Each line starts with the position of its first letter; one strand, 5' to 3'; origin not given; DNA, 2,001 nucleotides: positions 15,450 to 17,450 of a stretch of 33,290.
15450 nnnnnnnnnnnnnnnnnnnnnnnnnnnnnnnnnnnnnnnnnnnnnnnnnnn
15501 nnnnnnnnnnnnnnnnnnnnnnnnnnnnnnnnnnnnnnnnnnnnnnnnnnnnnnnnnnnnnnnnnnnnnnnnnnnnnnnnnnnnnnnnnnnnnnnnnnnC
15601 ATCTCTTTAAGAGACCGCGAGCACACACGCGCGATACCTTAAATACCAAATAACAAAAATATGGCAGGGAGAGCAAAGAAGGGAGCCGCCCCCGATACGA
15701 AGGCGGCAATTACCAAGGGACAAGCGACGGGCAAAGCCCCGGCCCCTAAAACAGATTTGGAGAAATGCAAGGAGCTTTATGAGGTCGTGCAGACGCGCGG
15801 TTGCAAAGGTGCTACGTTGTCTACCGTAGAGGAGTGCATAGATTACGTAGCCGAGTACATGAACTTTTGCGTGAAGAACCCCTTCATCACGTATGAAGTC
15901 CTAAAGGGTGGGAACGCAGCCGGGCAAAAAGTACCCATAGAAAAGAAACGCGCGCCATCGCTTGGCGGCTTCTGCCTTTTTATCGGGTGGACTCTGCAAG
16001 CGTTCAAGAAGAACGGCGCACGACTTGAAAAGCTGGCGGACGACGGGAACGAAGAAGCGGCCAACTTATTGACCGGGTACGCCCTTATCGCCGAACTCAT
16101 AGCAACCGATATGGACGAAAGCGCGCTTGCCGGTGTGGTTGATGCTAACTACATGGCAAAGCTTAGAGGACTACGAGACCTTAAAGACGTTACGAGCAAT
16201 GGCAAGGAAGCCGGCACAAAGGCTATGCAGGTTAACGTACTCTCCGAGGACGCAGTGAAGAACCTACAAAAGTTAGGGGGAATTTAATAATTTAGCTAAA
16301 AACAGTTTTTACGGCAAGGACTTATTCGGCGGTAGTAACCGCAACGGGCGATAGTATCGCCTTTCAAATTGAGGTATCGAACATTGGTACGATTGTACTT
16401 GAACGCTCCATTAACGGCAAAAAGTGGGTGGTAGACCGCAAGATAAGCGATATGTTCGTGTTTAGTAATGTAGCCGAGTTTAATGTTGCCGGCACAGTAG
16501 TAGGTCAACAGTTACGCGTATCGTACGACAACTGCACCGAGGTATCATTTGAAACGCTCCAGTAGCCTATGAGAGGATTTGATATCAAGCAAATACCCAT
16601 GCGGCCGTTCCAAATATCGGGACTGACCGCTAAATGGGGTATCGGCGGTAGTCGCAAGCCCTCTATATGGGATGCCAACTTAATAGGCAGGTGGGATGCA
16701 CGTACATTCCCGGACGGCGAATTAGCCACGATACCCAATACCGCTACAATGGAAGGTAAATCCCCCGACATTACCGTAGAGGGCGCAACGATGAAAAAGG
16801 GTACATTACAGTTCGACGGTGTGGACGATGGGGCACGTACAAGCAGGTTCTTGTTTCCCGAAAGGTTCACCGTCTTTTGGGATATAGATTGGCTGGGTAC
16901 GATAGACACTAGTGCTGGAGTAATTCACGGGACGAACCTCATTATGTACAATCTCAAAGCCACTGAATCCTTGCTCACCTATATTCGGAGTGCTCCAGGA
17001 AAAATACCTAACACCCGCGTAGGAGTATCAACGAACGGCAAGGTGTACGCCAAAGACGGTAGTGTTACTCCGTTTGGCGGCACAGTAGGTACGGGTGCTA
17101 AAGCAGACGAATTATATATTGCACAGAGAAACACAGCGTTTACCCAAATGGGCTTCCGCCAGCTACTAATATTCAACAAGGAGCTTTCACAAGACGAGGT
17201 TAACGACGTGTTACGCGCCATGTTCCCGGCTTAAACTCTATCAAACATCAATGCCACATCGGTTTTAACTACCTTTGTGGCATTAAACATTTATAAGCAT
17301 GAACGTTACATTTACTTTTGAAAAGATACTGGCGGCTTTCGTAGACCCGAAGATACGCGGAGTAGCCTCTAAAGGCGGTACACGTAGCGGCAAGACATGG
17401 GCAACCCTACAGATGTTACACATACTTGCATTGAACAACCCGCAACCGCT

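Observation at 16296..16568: Protein-like 90-codon frame with no start codon, joined in frame to the LamG-like gene across a single TAG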

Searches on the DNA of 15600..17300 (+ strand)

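Call 7: search_dna_similar(query=window:15600-17300:+, collection=phages, mode=distant, max_rows=30)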
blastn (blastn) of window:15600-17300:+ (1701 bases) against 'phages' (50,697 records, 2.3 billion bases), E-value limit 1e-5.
Records with a match: 39; places in all: 39; records where one place covers at least 80% of the query: 6.
Best place of each record, by identity: 90-95% 9; 80-90% 11; 60-80% 19.
By first word of the organism name: Phocaeicola 24; Bacteroides 14; OM05-12 1.
By host as written in the record: Phocaeicola dorei DA26 5; Phocaeicola massiliensis DA127 4; Phocaeicola vulgatus DA283 3; Phocaeicola vulgatus DA741 3; Phocaeicola vulgatus DA57 3; Bacteroides uniformis 2; Bacteroides uniformis DA241 2; Bacteroides uniformis DA183 2; and 13 more.
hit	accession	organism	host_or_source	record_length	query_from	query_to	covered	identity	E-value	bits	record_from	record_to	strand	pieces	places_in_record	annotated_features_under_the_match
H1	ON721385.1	Bacteroides phage EMB2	Bacteroides uniformis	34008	1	1701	100%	85.9%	0e+0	1975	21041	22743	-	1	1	hypothetical protein (x2) | DNA-packing protein small subunit | terminase large subunit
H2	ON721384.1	Bacteroides phage EMB1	Bacteroides uniformis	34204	1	1701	100%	85.7%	0e+0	1960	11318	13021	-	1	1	hypothetical protein (x2) | DNA-packaging protein small subunit | terminase large subunit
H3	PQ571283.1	Bacteroides phage BU3-1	Bacteroides uniformis BG24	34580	1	1701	100%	83.0%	0e+0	1752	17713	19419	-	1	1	LamG domain-containing protein | terminase small subunit | terminase large subunit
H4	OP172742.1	Phocaeicola phage BV283P2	Phocaeicola vulgatus DA283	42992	228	1591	80%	67.7%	1e-117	430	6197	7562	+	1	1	hypothetical protein (x3)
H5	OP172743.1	Phocaeicola phage BV283P3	Phocaeicola vulgatus DA283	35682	228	1591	80%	67.7%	1e-117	430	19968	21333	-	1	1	hypothetical protein (x3)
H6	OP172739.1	Phocaeicola phage BV185P1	Phocaeicola vulgatus DA185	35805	228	1591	80%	67.3%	1e-115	423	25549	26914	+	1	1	hypothetical protein (x3)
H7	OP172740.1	Phocaeicola phage BV200P1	Phocaeicola vulgatus DA200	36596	228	1584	80%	67.5%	5e-115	422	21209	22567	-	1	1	hypothetical protein (x3)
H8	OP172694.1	Phocaeicola phage BM127P1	Phocaeicola massiliensis DA127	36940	223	1626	68%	70.9%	5e-128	526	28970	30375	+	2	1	hypothetical protein (x3)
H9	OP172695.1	Phocaeicola phage BM127P2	Phocaeicola massiliensis DA127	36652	223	1626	68%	70.9%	5e-128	526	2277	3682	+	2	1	hypothetical protein (x3)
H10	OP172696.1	Phocaeicola phage BM127P3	Phocaeicola massiliensis DA127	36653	223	1626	68%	70.9%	5e-128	526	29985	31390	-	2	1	hypothetical protein (x3)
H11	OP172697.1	Phocaeicola phage BM127P4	Phocaeicola massiliensis DA127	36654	223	1626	68%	70.9%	5e-128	526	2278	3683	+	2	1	hypothetical protein (x3)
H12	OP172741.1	Phocaeicola phage BV283P1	Phocaeicola vulgatus DA283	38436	504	1591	64%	69.0%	1e-115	424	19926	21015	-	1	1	hypothetical protein (x3)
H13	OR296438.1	Bacteroides phage C2_18_80S2P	Bacteroides uniformis MB18-80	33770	1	687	40%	91.0%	0e+0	961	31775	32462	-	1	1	DNA-packaging protein- terminase small subunit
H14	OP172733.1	Bacteroides phage BU241P1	Bacteroides uniformis DA241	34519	1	688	40%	90.8%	0e+0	951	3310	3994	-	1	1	hypothetical protein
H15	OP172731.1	Bacteroides phage BU183P1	Bacteroides uniformis DA183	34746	1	688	40%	90.7%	0e+0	953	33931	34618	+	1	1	hypothetical protein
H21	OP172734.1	Bacteroides phage BU241P2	Bacteroides uniformis DA241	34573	1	688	40%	89.8%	0e+0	920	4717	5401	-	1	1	hypothetical protein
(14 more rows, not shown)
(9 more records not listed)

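Call 8: get_annotated_region(hit=H1, flank=1500)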
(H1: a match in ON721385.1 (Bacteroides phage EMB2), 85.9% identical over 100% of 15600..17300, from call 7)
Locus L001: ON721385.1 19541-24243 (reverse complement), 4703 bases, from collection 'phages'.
description: Bacteroides phage EMB2, complete genome.
organism: Bacteroides phage EMB2 (NCBI taxid 2950328)
taxonomy: Viruses; Duplodnaviria; Heunggongvirae; Uroviricota; Caudoviricetes
host: Bacteroides uniformis; source: wastewater; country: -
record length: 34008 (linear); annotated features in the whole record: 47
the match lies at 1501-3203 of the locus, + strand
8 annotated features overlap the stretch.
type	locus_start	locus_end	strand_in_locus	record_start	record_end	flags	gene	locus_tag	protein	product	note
CDS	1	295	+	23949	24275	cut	-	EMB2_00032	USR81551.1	hypothetical protein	-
CDS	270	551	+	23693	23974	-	-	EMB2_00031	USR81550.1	hypothetical protein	-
CDS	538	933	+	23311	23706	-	-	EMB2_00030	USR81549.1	hypothetical protein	-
CDS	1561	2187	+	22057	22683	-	-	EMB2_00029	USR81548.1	DNA-packing protein small subunit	-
CDS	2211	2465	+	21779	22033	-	-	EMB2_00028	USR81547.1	hypothetical protein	-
CDS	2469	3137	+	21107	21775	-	-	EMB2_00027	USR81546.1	hypothetical protein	-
CDS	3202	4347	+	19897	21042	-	-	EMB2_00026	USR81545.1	terminase large subunit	-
CDS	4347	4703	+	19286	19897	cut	-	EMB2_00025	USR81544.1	hypothetical protein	-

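Call 9: get_annotated_region(hit=H3, flank=1500)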
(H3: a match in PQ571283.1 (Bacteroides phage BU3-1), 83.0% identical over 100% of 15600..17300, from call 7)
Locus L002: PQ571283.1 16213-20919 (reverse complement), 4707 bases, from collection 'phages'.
description: Bacteroides phage BU3-1, complete genome.
organism: Bacteroides phage BU3-1 (NCBI taxid 3385230)
taxonomy: Viruses
host: Bacteroides uniformis BG24; source: sewage from septic tank; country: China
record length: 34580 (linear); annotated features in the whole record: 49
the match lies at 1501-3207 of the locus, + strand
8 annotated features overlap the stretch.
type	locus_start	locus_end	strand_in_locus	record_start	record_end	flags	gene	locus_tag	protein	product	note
CDS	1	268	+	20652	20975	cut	-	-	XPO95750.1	hypothetical protein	BU3-1_gp27; BU3-1_gp27; None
CDS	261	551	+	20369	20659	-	-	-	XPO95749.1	head closure Hc1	BU3-1_gp26; BU3-1_gp26; None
CDS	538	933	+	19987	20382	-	-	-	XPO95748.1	hypothetical protein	BU3-1_gp25; BU3-1_gp25; None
CDS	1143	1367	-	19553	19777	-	-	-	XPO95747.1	hypothetical protein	BU3-1_gp24; BU3-1_gp24; None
CDS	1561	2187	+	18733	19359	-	-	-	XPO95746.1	terminase small subunit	BU3-1_gp23; BU3-1_gp23; Annot2=(structure alignment-afuniprot50) AF-A0A1M5F6R6-F1-model_v4 DNA-packaging protein ...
CDS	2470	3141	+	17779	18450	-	-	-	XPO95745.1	LamG domain-containing protein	BU3-1_gp22; BU3-1_gp22; Annot2=(structure alignment-afuniprot50) AF-X1UDV6-F1-model_v4 LamGL domain-containing ...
CDS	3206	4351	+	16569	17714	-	-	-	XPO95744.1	terminase large subunit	BU3-1_gp21; BU3-1_gp21; Annot2=(structure alignment-afuniprot50) AF-A0A223NTC1-F1-model_v4 Phage terminase large ...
CDS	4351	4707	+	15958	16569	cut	-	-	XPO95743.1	hypothetical protein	BU3-1_gp20; BU3-1_gp20; None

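Call 10: get_annotated_region(hit=H4, flank=1500)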
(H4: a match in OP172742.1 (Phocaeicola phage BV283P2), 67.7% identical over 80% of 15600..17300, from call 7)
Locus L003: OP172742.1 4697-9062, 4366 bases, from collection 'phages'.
description: Phocaeicola phage BV283P2, partial genome.
organism: Phocaeicola phage BV283P2 (NCBI taxid 2968721)
taxonomy: Viruses; Duplodnaviria; Heunggongvirae; Uroviricota; Caudoviricetes
host: Phocaeicola vulgatus DA283; source: municipal sewage; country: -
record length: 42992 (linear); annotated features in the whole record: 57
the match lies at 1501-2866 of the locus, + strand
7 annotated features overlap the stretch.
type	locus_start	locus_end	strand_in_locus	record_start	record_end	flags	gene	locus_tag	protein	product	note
CDS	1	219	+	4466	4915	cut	-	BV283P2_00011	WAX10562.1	hypothetical protein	-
CDS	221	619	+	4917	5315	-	-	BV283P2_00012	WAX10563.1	hypothetical protein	-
CDS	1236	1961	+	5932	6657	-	-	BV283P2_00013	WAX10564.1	hypothetical protein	-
CDS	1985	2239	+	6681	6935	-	-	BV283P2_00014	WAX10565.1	hypothetical protein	-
CDS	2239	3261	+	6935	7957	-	-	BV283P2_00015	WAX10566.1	hypothetical protein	-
CDS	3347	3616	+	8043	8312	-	-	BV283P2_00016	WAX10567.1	hypothetical protein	-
CDS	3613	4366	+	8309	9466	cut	-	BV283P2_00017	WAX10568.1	terminase large subunit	-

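Call 11: get_annotated_region(hit=H8, flank=1500)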
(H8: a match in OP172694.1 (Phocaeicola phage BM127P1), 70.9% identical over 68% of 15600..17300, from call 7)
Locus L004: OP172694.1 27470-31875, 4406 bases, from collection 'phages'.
description: Phocaeicola phage BM127P1, complete genome.
organism: Phocaeicola phage BM127P1 (NCBI taxid 2968711)
taxonomy: Viruses; Duplodnaviria; Heunggongvirae; Uroviricota; Caudoviricetes
host: Phocaeicola massiliensis DA127; source: municipal sewage; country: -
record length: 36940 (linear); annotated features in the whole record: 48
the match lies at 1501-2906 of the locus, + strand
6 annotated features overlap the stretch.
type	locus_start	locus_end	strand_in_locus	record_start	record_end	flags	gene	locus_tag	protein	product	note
CDS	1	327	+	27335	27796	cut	-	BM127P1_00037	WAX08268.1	hypothetical protein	-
CDS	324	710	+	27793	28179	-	-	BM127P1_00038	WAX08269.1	hypothetical protein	-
CDS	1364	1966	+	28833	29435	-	-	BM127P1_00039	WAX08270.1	hypothetical protein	-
CDS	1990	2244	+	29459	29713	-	-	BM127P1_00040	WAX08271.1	hypothetical protein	-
CDS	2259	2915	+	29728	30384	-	-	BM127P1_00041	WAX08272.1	hypothetical protein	-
CDS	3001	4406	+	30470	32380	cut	-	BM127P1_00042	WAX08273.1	hypothetical protein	-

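Call 30: get_annotated_region(hit=H13, flank=2500)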
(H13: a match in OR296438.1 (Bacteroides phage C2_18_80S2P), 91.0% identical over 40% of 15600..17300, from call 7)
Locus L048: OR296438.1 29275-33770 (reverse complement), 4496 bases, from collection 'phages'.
description: Bacteroides phage C2_18_80S2P, complete genome.
organism: Bacteroides phage C2_18_80S2P (NCBI taxid 3070808)
taxonomy: Viruses; Duplodnaviria; Heunggongvirae; Uroviricota; Caudoviricetes
host: Bacteroides uniformis MB18-80; source: phage plaques of the host; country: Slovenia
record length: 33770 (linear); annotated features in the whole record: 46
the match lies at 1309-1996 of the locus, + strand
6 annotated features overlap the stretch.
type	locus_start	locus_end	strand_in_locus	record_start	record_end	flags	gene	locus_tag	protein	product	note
CDS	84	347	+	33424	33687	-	-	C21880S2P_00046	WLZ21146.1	hypothetical protein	-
CDS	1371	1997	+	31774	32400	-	-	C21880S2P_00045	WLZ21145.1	DNA-packaging protein- terminase small subunit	-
CDS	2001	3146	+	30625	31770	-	-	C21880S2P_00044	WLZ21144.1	terminase large subunit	-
CDS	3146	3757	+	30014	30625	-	-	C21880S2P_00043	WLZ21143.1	hypothetical protein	-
CDS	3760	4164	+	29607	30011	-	-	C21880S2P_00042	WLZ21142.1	hypothetical protein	-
CDS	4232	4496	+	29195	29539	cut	-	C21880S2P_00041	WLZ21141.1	hypothetical protein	-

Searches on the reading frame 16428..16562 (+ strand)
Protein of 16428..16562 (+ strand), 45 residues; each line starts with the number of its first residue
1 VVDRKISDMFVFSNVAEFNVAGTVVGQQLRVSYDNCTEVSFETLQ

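Call 85: list_cluster_members(proteins=[window:16428-16562:+, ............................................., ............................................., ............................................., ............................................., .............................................])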
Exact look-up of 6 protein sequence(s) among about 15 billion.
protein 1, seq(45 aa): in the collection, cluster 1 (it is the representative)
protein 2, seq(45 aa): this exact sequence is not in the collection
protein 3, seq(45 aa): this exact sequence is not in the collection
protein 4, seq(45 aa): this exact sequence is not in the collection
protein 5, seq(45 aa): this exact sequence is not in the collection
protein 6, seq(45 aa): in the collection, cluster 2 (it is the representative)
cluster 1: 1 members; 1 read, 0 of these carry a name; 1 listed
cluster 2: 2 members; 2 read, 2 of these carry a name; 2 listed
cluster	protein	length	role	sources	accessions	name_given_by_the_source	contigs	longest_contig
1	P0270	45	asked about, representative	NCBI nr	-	-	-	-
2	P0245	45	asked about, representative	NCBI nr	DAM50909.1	MAG TPA: hypothetical protein [Caudoviricetes sp.]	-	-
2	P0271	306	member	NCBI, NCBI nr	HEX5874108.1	MAG TPA: TonB-dependent receptor, partial [Pyrinomonadaceae bacterium] | TonB-dependent receptor [Pyrinomonadaceae bacterium]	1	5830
